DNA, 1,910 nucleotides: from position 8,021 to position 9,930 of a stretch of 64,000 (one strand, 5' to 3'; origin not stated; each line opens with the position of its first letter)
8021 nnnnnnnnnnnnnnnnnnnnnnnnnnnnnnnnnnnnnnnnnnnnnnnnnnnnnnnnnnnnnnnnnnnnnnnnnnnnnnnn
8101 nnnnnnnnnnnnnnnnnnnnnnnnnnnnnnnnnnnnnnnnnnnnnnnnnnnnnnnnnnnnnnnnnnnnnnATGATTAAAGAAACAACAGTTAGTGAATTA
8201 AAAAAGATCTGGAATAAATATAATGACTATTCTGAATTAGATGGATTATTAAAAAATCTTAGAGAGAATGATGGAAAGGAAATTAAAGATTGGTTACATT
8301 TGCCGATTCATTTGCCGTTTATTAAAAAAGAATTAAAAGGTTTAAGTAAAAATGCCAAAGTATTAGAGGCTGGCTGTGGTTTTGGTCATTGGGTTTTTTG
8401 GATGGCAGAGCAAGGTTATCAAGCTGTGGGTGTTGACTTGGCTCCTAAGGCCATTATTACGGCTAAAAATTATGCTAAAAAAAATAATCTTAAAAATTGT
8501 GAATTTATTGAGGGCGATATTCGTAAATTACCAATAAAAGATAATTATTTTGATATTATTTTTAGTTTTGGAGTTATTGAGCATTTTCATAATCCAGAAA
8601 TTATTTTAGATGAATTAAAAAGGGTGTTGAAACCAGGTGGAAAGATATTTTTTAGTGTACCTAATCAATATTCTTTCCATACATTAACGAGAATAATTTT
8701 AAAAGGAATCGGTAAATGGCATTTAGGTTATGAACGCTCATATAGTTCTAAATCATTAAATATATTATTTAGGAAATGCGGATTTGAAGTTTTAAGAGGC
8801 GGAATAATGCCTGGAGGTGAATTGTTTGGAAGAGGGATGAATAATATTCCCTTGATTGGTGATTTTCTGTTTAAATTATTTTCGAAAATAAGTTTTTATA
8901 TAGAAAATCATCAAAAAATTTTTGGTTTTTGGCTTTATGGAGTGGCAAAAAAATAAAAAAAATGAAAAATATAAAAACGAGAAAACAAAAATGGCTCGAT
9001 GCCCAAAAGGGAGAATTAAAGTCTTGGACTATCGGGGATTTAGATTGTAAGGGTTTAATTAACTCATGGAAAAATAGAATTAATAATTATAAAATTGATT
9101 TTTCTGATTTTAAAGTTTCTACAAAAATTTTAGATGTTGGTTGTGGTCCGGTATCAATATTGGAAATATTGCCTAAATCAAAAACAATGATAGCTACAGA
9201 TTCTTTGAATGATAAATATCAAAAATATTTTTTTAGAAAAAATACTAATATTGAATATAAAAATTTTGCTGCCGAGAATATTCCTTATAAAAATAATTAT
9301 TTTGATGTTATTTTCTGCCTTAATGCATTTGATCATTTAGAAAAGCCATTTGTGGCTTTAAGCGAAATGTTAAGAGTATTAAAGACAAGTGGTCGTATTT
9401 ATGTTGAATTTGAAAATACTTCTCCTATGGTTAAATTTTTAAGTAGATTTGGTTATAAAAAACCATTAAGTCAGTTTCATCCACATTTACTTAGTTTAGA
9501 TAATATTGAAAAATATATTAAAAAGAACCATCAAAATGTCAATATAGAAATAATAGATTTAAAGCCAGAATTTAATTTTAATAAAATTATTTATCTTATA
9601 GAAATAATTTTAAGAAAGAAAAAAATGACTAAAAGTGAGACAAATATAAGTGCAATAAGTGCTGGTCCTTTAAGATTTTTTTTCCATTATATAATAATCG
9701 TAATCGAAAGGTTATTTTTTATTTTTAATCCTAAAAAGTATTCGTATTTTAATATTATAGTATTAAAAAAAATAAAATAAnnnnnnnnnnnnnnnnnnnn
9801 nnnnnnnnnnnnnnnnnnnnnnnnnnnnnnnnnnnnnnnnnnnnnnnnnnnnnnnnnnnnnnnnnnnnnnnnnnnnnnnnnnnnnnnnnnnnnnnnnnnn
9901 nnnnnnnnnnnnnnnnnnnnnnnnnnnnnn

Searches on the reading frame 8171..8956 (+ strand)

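Call 25: search_protein_families(library=pfam, proteins=[window:8171-8956:+], max_evalue=0.001)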
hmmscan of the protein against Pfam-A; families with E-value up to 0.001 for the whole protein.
window:8171-8956:+ (261 aa): 16 families
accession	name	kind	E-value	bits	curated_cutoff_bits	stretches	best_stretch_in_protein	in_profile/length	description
PF08241.18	Methyltransf_11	-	6.2e-28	97.7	21.2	1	65-161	1-95/95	Methyltransferase domain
PF13847.12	Methyltransf_31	-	2.9e-27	95.6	27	1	59-165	2-113/145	Methyltransferase domain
PF13649.12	Methyltransf_25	-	6.3e-25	88.1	27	1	64-157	1-97/97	Methyltransferase domain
PF13489.12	Methyltransf_23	-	2.1e-23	83.3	27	1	55-208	17-162/164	Methyltransferase domain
PF08242.18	Methyltransf_12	-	4.1e-18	66.4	30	1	65-159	1-98/98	Methyltransferase domain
PF01209.24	Ubie_methyltran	-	7.7e-12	45.5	20.1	1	54-160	41-150/233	ubiE/COQ5 methyltransferase family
PF08003.17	Methyltransf_9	-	1.6e-08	34.3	23.8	1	60-160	115-216/315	Protein of unknown function (DUF1698)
PF03848.20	TehB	-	7.9e-08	32.4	20.4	1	60-157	30-128/193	Tellurite resistance protein TehB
PF05724.17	TPMT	-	1.7e-07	31.6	26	1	58-112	35-90/218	Thiopurine S-methyltransferase (TPMT)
PF05175.20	MTS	-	6.5e-06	26.3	23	1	60-161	31-138/170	Methyltransferase small domain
PF07021.18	MetW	-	7.2e-06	26.2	21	1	60-175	13-121/193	Methionine biosynthesis protein MetW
PF02353.26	CMAS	-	1.4e-05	25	27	1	57-160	59-163/273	Mycolic acid cyclopropane synthetase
PF01135.25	PCMT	-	5.8e-05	23.4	20.3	1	54-165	67-175/210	Protein-L-isoaspartate(D-aspartate) O-methyltransferase (PCMT)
PF02390.23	Methyltransf_4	-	6.9e-05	22.8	24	1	62-120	3-64/173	Putative methyltransferase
PF13679.12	Methyltransf_32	-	0.00057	20.3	27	1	58-120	23-92/143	Methyltransferase domain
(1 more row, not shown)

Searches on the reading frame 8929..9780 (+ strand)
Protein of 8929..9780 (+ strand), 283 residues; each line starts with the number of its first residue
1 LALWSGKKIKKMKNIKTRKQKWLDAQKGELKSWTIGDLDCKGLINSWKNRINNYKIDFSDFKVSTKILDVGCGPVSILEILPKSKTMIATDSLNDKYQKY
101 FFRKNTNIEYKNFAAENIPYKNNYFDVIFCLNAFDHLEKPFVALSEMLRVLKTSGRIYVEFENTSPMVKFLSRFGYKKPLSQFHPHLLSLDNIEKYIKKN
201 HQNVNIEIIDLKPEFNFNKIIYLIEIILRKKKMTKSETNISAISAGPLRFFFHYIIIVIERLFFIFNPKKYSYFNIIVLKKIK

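Call 25: search_protein_families(library=pfam, proteins=[window:8929-9780:+], max_evalue=0.001)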
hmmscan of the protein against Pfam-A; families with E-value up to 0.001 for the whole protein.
window:8929-9780:+ (283 aa): 8 families
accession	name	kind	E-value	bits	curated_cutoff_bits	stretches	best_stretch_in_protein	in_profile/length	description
PF08241.18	Methyltransf_11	-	1.6e-14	54.8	21.2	1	68-158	1-94/95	Methyltransferase domain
PF13649.12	Methyltransf_25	-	8.5e-11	42.8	27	1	67-155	1-97/97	Methyltransferase domain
PF13489.12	Methyltransf_23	-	6e-09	36.3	27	1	61-195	20-152/164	Methyltransferase domain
PF13847.12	Methyltransf_31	-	2.3e-07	31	27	1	64-161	4-111/145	Methyltransferase domain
PF08242.18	Methyltransf_12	-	4.6e-06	27.7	30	1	68-157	1-98/98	Methyltransferase domain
PF01209.24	Ubie_methyltran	-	1.4e-05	25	20.1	1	46-185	34-175/233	ubiE/COQ5 methyltransferase family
PF07021.18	MetW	-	0.00013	22.1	21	1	64-163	14-111/193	Methionine biosynthesis protein MetW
PF05219.18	DREV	-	0.00027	20.6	26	1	63-160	94-187/265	DREV methyltransferase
